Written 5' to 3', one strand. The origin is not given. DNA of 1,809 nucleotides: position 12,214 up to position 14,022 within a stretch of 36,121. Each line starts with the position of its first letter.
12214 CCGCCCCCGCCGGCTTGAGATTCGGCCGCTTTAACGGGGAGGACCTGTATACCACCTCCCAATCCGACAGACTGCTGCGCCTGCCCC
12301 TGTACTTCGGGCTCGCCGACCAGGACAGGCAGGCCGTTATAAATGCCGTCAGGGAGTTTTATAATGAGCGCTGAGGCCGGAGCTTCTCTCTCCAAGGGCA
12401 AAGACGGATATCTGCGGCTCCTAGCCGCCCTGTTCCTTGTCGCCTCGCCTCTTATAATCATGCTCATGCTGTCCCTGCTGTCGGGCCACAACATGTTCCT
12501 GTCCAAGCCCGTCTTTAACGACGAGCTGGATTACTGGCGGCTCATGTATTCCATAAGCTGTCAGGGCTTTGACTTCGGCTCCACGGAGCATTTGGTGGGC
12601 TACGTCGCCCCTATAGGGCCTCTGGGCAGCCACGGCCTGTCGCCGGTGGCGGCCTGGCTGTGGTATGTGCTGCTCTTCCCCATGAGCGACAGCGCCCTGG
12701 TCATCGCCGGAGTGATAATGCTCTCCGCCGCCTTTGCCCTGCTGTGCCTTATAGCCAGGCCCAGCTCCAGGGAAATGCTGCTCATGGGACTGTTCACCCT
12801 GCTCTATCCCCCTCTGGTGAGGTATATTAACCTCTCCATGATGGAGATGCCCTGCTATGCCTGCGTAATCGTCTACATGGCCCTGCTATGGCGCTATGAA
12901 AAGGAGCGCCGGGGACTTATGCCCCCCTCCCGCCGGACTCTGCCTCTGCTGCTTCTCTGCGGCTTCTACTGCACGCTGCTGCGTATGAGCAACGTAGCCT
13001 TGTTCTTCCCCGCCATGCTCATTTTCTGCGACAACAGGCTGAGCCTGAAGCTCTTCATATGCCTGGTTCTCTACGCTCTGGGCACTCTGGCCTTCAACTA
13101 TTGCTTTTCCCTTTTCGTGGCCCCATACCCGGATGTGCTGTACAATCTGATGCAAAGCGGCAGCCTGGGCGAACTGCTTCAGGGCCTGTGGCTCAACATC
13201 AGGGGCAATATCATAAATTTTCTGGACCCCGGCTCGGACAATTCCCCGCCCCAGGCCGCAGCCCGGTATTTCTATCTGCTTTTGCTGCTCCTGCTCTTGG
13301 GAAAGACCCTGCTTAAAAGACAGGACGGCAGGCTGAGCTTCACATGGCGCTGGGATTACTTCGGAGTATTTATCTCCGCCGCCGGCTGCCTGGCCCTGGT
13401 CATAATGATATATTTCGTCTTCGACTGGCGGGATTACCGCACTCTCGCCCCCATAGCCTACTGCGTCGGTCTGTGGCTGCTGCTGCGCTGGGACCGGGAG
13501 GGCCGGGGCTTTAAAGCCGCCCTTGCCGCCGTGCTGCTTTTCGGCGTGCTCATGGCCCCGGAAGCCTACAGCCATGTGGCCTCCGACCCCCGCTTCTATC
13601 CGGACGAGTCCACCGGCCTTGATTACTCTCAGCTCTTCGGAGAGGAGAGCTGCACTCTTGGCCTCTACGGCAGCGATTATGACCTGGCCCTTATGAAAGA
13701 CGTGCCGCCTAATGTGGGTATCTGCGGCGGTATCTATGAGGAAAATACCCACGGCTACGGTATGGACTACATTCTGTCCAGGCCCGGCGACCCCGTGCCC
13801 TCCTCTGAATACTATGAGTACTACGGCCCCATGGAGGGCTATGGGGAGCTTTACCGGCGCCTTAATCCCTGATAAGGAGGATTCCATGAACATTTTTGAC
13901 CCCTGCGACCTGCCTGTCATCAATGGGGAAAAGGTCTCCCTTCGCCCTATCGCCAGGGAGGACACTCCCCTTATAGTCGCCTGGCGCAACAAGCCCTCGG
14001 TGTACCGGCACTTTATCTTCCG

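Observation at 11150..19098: Nine-gene operon encoding an Arn/Gtr-style lipid-linked 4-amino-6-deoxyhexose decoration pathway with non-canonical extras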

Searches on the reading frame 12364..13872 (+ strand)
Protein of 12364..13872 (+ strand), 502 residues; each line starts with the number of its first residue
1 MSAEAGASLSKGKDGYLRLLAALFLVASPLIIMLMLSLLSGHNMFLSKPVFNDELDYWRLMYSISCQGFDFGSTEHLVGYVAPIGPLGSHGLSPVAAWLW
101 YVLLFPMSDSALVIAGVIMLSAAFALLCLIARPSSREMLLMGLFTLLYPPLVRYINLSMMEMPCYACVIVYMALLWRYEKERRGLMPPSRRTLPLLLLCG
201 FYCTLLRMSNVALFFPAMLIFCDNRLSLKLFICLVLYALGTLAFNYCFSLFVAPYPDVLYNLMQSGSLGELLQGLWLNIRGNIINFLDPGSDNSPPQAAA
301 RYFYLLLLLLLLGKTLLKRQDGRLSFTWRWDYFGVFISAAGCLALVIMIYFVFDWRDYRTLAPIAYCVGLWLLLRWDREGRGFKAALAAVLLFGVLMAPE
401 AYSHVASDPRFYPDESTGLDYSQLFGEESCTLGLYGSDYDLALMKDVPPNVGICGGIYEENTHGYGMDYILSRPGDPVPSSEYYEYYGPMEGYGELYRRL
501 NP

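Call 3: search_protein_families(library=pfam, proteins=[window:12364-13872:+], max_evalue=0.01)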
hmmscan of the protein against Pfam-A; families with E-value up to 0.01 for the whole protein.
window:12364-13872:+ (502 aa): 0 families

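Call 4: search_protein_families(library=ncbifam, proteins=[window:12364-13872:+], max_evalue=0.01)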
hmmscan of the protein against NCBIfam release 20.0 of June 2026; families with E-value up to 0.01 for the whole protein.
window:12364-13872:+ (502 aa): 0 families

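Call 9: find_homologous_proteins(query=window:12364-13872:+)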
Query window:12364-13872:+ (502 aa): 41 proteins with E <= 0.001 among 8000 candidates.
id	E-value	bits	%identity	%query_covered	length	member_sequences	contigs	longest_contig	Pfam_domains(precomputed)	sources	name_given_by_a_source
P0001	0.0e+0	1135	99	100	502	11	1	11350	-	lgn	-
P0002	1.5e-265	900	79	100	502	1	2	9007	-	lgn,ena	-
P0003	2.8e-264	896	79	100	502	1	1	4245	-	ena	-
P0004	6.6e-264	895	79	100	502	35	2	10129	-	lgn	-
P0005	1.3e-263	894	78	100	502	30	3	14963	-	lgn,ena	-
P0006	8.7e-262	888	79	100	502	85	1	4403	-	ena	-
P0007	2.6e-260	883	78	100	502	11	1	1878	-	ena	-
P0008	4.3e-260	882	78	100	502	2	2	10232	-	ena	-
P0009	4.8e-238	810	72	99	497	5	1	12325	-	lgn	-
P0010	5.3e-237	806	72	99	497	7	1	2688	-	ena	-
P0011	1.4e-236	805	72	98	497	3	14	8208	-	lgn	-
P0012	1.1e-232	792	71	98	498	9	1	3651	-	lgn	-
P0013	3.7e-231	787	70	98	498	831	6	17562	-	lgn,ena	-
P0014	1.5e-230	785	70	98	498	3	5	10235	-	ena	-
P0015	7.5e-230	782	78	90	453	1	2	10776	-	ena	-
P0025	3.1e-176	606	58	98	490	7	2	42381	-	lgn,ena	-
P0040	4.5e-63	232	33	96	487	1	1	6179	-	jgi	jgi:hypothetical protein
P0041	6.5e-40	156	29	87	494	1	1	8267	-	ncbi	-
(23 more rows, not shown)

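Call 12: find_encoding_contigs(protein=P0025, flank=10000, max_places=4)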
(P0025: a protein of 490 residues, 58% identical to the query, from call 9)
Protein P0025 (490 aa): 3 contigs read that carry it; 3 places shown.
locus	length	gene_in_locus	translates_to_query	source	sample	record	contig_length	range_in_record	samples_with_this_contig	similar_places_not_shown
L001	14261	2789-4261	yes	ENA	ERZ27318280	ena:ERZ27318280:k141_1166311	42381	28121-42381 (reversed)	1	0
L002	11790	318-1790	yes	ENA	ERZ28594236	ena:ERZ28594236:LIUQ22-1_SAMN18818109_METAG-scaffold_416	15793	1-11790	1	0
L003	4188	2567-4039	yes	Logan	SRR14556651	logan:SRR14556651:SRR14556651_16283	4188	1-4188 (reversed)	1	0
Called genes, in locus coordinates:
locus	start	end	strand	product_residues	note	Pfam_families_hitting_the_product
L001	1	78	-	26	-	?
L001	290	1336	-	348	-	PF00356:LacI, PF00532:Peripla_BP_1, PF13407:Peripla_BP_4, PF13377:Peripla_BP_3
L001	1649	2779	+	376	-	PF01041:DegT_DnrJ_EryC1, PF00155:Aminotran_1_2, PF00266:Aminotran_5, PF01053:Cys_Met_Meta_PP (weak)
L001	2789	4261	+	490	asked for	-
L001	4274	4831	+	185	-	PF13302:Acetyltransf_3, PF00583:Acetyltransf_1, PF13420:Acetyltransf_4 (weak), PF13523:Acetyltransf_8 (weak)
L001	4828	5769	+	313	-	PF00535:Glycos_transf_2, PF10111:Glyco_tranf_2_2 (weak), PF13641:Glyco_tranf_2_3 (weak)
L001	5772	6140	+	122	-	PF00892:EamA (weak)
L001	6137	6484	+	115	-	PF00892:EamA (weak)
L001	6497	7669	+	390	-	PF02655:ATP-grasp_3, PF07478:Dala_Dala_lig_C, PF13535:ATP-grasp_4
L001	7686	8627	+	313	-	PF00535:Glycos_transf_2, PF10111:Glyco_tranf_2_2 (weak), PF13641:Glyco_tranf_2_3 (weak)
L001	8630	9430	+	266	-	PF03446:NAD_binding_2, PF03807:F420_oxidored, PF14748:P5CR_dimer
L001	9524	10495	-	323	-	PF00126:HTH_1, PF03466:LysR_substrate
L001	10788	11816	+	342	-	PF12974:Phosphonate-bd (weak), PF16868:NMT1_3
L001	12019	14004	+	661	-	PF06808:DctM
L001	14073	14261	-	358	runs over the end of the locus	PF10509:GalKase_gal_bdg, PF00288:GHMP_kinases_N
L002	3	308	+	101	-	?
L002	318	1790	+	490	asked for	-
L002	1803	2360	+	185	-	PF13302:Acetyltransf_3, PF00583:Acetyltransf_1, PF13420:Acetyltransf_4 (weak), PF13523:Acetyltransf_8 (weak)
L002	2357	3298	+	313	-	PF00535:Glycos_transf_2, PF10111:Glyco_tranf_2_2 (weak), PF13641:Glyco_tranf_2_3 (weak)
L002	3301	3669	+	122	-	PF00892:EamA (weak)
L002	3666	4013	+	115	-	PF00892:EamA (weak)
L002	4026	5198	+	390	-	PF02655:ATP-grasp_3, PF07478:Dala_Dala_lig_C, PF13535:ATP-grasp_4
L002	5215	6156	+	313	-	PF00535:Glycos_transf_2, PF10111:Glyco_tranf_2_2 (weak), PF13641:Glyco_tranf_2_3 (weak)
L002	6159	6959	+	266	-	PF03446:NAD_binding_2, PF03807:F420_oxidored, PF14748:P5CR_dimer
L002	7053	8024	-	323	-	PF00126:HTH_1, PF03466:LysR_substrate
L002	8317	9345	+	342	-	PF12974:Phosphonate-bd (weak), PF16868:NMT1_3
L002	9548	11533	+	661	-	PF06808:DctM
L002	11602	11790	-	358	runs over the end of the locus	PF10509:GalKase_gal_bdg, PF00288:GHMP_kinases_N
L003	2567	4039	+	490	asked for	-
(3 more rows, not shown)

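Call 13: find_encoding_contigs(protein=P0040, flank=10000, max_places=4)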
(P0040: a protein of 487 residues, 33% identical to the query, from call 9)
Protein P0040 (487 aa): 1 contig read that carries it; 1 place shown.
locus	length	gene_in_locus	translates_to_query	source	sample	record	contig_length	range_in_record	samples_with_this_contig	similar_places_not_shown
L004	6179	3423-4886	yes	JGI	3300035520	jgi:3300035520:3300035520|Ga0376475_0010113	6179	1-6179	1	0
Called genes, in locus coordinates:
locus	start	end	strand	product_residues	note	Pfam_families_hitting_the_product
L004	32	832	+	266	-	PF00535:Glycos_transf_2 (weak)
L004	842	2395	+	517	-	-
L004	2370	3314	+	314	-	PF09612:HtrL_YibB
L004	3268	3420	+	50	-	-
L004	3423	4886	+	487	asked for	-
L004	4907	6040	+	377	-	PF00155:Aminotran_1_2, PF01041:DegT_DnrJ_EryC1, PF00266:Aminotran_5 (weak)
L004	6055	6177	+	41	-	?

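Call 14: find_encoding_contigs(protein=P0041, flank=10000, max_places=4)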
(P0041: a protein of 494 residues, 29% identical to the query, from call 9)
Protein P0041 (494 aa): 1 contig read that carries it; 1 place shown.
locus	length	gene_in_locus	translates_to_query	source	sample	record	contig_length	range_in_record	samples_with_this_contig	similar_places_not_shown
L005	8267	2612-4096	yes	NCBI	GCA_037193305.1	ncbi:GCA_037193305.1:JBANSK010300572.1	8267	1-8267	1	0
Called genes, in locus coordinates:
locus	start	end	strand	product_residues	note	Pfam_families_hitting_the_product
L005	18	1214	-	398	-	-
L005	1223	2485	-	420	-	-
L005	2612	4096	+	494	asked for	-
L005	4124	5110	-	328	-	PF01501:Glyco_transf_8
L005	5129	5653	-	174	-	PF00908:dTDP_sugar_isom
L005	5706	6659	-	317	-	PF01073:3Beta_HSD, PF01370:Epimerase, PF04321:RmlD_sub_bind, PF13460:NAD_binding_10, PF16363:GDP_Man_Dehyd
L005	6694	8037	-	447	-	PF01041:DegT_DnrJ_EryC1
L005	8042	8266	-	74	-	?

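Call 22: search_solved_structures(query=A1, max_evalue=10)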
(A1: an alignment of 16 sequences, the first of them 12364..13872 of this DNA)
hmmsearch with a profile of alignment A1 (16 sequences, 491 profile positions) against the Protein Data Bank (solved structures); distinct sequences matched with E-value up to 10: 0.

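Call 23: find_related_loci(query=A1, collection=genome_contigs, flank=10000)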
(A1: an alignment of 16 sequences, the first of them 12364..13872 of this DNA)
Query A1 (502 aa) in genome_contigs; peptide patterns used: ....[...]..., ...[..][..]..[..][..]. (x = any residue, [..] = any of these).
56 stretches matched a pattern; 13 encode a relative of the query (tblastn E <= 1e-3); 12 distinct loci.
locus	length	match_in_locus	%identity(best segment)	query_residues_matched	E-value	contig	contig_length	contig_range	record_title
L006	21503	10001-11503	78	1-501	0e+0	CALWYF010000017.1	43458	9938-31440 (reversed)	MAG: uncultured Oscillospiraceae bacterium isolate BRZ_NQ__bin25 genome assembly, contig: BRZ_NQ__NODE_672_length_43458_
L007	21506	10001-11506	79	1-502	0e+0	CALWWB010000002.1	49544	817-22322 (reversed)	MAG: uncultured Oscillospiraceae bacterium isolate BRZ_NA__bin27 genome assembly, contig: BRZ_NA__NODE_878_length_49544_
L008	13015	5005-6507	79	1-501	0e+0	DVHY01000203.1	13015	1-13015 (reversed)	MAG TPA_asm: Candidatus Limivicinus faecipullorum isolate ChiHcec3-8852 ChiHcec3__C297282_L13015_SRR6323320, whole genom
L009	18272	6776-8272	70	3-501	0e+0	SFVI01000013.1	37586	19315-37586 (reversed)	MAG: bacterium isolate W2P28.024 Contig305, whole genome shotgun sequence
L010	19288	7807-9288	72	8-501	0e+0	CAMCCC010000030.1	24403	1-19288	MAG: uncultured bacterium isolate SRR17382097_bin.28_metaWRAP_v1.3_MAG genome assembly, contig: ERZ10544651.1487, whole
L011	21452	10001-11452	53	13-501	1e-153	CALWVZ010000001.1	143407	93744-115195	MAG: uncultured Oscillospiraceae bacterium isolate BRZ_DM__bin54 genome assembly, contig: BRZ_DM__NODE_167_length_143407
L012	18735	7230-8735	78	1-502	0e+0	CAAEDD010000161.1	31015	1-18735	MAG TPA_asm: uncultured Oscillospiraceae bacterium, isolate HGM12977, WGS project CAAEDD010000000 data, contig: ERS39649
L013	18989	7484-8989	81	1-502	0e+0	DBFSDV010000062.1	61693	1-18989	MAG TPA_asm: Candidatus Limivicinus sp. isolate MAG4285 contig62, whole genome shotgun sequence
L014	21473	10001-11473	58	3-499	2e-164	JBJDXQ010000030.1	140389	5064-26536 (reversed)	MAG: Candidatus Limivicinus sp. isolate SARD16_bin.009 NODE_19_length_140389_cov_24.200415, whole genome shotgun sequenc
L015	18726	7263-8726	31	2-501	5e-56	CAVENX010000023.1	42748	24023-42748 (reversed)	bacterium isolate G02617-L1_cleanbin_000001 genome assembly, contig: Spades_G02617-L1_contig_258, whole genome shotgun s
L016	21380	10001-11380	32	29-501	3e-54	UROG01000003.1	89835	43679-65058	uncultured Clostridiales bacterium isolate UMGS1192 genome assembly, contig: NODE_68_length_89835_cov_13.672878, whole g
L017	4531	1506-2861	32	38-501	1e-53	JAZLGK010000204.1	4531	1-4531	MAG: Candidatus Limivicinus sp. isolate T1900044997_TA20190059.MAGScoT_cleanbin_000029 SGB_4255_k141_2490687, whole geno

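Call 24: predict_structure(alignment_id=A1)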
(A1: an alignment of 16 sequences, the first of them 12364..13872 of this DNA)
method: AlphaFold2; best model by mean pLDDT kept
length: 502 residues; sequences in the alignment: 16
mean_pLDDT: 79.5   pTM: 0.81
mean pLDDT of the five models: 79.5, 77.7, 77.4, 75.3, 73.2
residues with pLDDT >= 90: 201; 70-90: 172; 50-70: 87; < 50: 42
segments of 3 or more residues with pLDDT < 50: 1-11, 70-90, 253-257, 352-354
pLDDT, mean of each block of 10 residues (from residue 1): 36 78 97 94 76 53 53 39 39 67 62 84 97 96 95 82 92 96 92 95 86 94 92 93 74 50 69 83 81 75 94 90 86 95 83 57 94 93 94 91 85 71 79 75 76 65 65 87 89 89 67
secondary structure, 60 per line:
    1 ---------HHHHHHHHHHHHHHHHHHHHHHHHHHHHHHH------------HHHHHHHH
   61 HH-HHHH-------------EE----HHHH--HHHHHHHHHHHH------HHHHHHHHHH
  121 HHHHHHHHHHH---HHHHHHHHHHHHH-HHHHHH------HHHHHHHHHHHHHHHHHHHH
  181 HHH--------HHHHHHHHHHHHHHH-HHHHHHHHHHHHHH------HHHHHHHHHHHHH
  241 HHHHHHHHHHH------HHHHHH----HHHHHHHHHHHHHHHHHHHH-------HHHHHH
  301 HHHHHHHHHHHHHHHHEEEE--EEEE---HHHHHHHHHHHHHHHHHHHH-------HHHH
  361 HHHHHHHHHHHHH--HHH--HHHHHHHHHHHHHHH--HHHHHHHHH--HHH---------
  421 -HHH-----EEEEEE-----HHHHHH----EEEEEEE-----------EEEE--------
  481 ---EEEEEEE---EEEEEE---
elements in order: H10-40 H53-62 H64-67 H87-90 H93-104 H111-131 H135-147 H149-154 H161-183 H192-206 H208-221 H228-251 H258-263 H268-287 H295-316 E317-320 E323-326 H330-349 H357-373 H381-395 H398-406 E430-435 H441-446 E451-457 E469-472 E484-490 E494-499

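Call 28: search_protein_families(library=pfam, proteins=[L016:7227-8690:+, L016:8801-9826:+, L016:9938-11383:+, L016:11385-11912:+, L016:12005-13000:+, L016:13008-14153:+, L016:14842-15822:+, L016:15806-16951:+, L016:16986-18173:+, L016:18306-19196:-], max_evalue=0.001)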
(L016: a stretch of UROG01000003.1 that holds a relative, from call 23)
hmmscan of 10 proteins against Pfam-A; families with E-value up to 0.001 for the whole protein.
L016:7227-8690:+ (487 aa): 3 families
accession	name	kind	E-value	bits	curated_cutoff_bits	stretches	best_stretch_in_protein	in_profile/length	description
PF06808.19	DctM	-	1.1e-99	334.6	23.8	1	67-482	2-413/413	Tripartite ATP-independent periplasmic transporter, DctM component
PF03606.21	DcuC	-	6.4e-08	32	23.1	1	116-423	77-402/461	C4-dicarboxylate anaerobic carrier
PF03553.21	Na_H_antiporter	-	0.00027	20.7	23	1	291-420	108-240/303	Na+/H+ antiporter family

L016:8801-9826:+ (341 aa): 1 family
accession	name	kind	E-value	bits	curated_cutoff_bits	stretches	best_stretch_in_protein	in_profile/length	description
PF03480.18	DctP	-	1.4e-65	221.9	23.4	1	47-299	16-264/286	Bacterial extracellular solute-binding protein, family 7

L016:9938-11383:+ (481 aa): 0 families

L016:11385-11912:+ (175 aa): 4 families
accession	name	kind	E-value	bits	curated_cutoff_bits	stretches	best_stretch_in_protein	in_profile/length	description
PF13302.13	Acetyltransf_3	-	6.4e-21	75.9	25.4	1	12-148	2-137/138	Acetyltransferase (GNAT) domain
PF13420.13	Acetyltransf_4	-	1.3e-10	41.9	24.3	1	14-167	1-153/155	Acetyltransferase (GNAT) domain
PF00583.31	Acetyltransf_1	-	1.2e-08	35.7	20.7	1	61-148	33-116/116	Acetyltransferase (GNAT) family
PF13523.12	Acetyltransf_8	-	5.1e-08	33.1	27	1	19-154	3-143/145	Acetyltransferase (GNAT) domain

L016:12005-13000:+ (331 aa): 3 families
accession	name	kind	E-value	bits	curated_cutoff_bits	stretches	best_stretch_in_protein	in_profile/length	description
PF00535.33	Glycos_transf_2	-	1.2e-30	107.2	23.3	1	22-178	1-163/168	Glycosyl transferase family 2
PF10111.15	Glyco_tranf_2_2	-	2.4e-09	37.5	27.3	1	22-123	1-104/276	Glycosyltransferase like family 2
PF13641.12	Glyco_tranf_2_3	-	1.6e-06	28.7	27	1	20-124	2-110/230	Glycosyltransferase like family 2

L016:13008-14153:+ (381 aa): 6 families
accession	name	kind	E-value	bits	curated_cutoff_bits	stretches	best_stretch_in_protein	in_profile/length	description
PF13535.11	ATP-grasp_4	-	1e-23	84.1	27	1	136-278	2-158/160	ATP-grasp domain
PF02655.19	ATP-grasp_3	-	1.8e-15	57.8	23.2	1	100-275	1-159/160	ATP-grasp domain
PF07478.18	Dala_Dala_lig_C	-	3.5e-13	50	24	1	113-270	5-173/204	D-ala D-ala ligase C-terminus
PF02222.28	ATP-grasp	-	1.7e-08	34.8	27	1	110-272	3-162/179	ATP-grasp domain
PF02786.22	CPSase_L_D2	-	9.6e-05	22.4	19.8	0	134-303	36-207/211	Carbamoyl-phosphate synthase L chain, ATP binding domain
PF01071.24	GARS_A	-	0.0002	21.7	27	0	106-274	6-190/194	Phosphoribosylglycinamide synthetase, ATP-grasp (A) domain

L016:14842-15822:+ (326 aa): 3 families
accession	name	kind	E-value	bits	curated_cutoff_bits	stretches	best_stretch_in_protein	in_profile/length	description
PF00535.33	Glycos_transf_2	-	1.3e-31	110.2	23.3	1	4-167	1-167/168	Glycosyl transferase family 2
PF10111.15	Glyco_tranf_2_2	-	1.6e-05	25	27.3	1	4-107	1-103/276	Glycosyltransferase like family 2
PF13641.12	Glyco_tranf_2_3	-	0.00023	21.7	27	1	3-117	3-119/230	Glycosyltransferase like family 2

L016:15806-16951:+ (381 aa): 0 families

L016:16986-18173:+ (395 aa): 0 families

L016:18306-19196:- (296 aa): 0 families

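Call 29: fold_search(model_id=the predicted structure, library=pdb)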
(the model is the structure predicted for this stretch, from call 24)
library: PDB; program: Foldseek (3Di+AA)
matches with E <= 10: 612; with E <= 0.001: 2
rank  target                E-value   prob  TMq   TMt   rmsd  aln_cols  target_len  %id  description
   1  7zlg_A                3.8e-04  1.00  0.48  0.40  10.4       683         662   11  Cryo-EM structure of C-mannosyltransferase CeDPY19, in complex with acceptor peptide and bound to CMT2-Fab and anti-Fa (released 2023-01-11)
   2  7zlh_A                9.1e-04  1.00  0.50  0.41  10.5       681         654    8  Cryo-EM structure of C-mannosyltransferase CeDPY19, in apo state, bound to CMT2-Fab and anti-Fab nanobody (released 2023-01-11)
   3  7zli_A                1.2e-03  1.00  0.45  0.37  10.4       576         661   11  Cryo-EM structure of C-mannosyltransferase CeDPY19, in complex with Dol25-P-Man and bound to CMT2-Fab and anti-Fab nan (released 2023-01-11)
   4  9s6s_A                3.2e-03  1.00  0.37  0.35  13.1       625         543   13  Ternary cryo-EM structure of human ALG9 with Dol25-PP-GlcNAc2Man6, Dol25-P-Man and Fab (released 2026-03-18)
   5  5f15                  4.4e-03  1.00  0.37  0.35  14.9       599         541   12  Crystal Structure of ArnT from Cupriavidus metallidurans bound to Undecaprenyl phosphate (released 2016-02-17)
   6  9s6u_A                8.4e-03  0.99  0.38  0.36  11.7       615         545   12  Ternary cryo-EM structure of human ALG9 with Dol25-PP-GlcNAc2Man8, Dol25-P-Man and Fab (released 2026-03-18)
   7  9i5k_A                1.1e-02  1.00  0.39  0.39  10.8       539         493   12  Structure of the Chaetomium thermophilum Pmt4 homodimer (C2 symmetry) (released 2025-12-24)
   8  8if8_C                1.6e-02  0.97  0.39  0.34  15.2       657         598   10  Arabinosyltransferase AftA (released 2023-05-31)
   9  7bvh_A                2.1e-02  1.00  0.39  0.22   8.9       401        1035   14  Crystal structure of arabinosyltransferase EmbC2-AcpM2 complex from Mycobacterium smegmatis complexed with di-arabinos (released 2020-04-29)
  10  6fmy                  2.8e-02  0.30  0.13  0.15  24.1       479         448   15  IMISX-EP of S-PepTSt (released 2018-09-05)
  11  4d2b                  3.3e-02  0.33  0.14  0.15  25.5       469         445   14  Structure of a ligand free POT family peptide transporter (released 2014-06-25)
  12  1ibr_B                3.6e-02  0.30  0.11  0.12  25.8       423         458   14  COMPLEX OF RAN WITH IMPORTIN BETA (released 1999-06-03)
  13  5d58                  4.9e-02  0.33  0.15  0.16  23.3       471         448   14  In meso in situ serial X-ray crystallography structure of the PepTSt-Ala-Phe complex at 100 K (released 2016-01-13)
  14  4tph_A                4.9e-02  0.25  0.14  0.15  21.6       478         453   12  Selectivity mechanism of a bacterial homologue of the human drug peptide transporters PepT1 and PepT2 (released 2014-07-09)
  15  6kkl                  5.1e-02  0.25  0.14  0.17  23.5       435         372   14  Crystal structure of Drug:Proton Antiporter-1 (DHA1) Family SotB, in the inward conformation (H115N mutant) (released 2020-07-29)
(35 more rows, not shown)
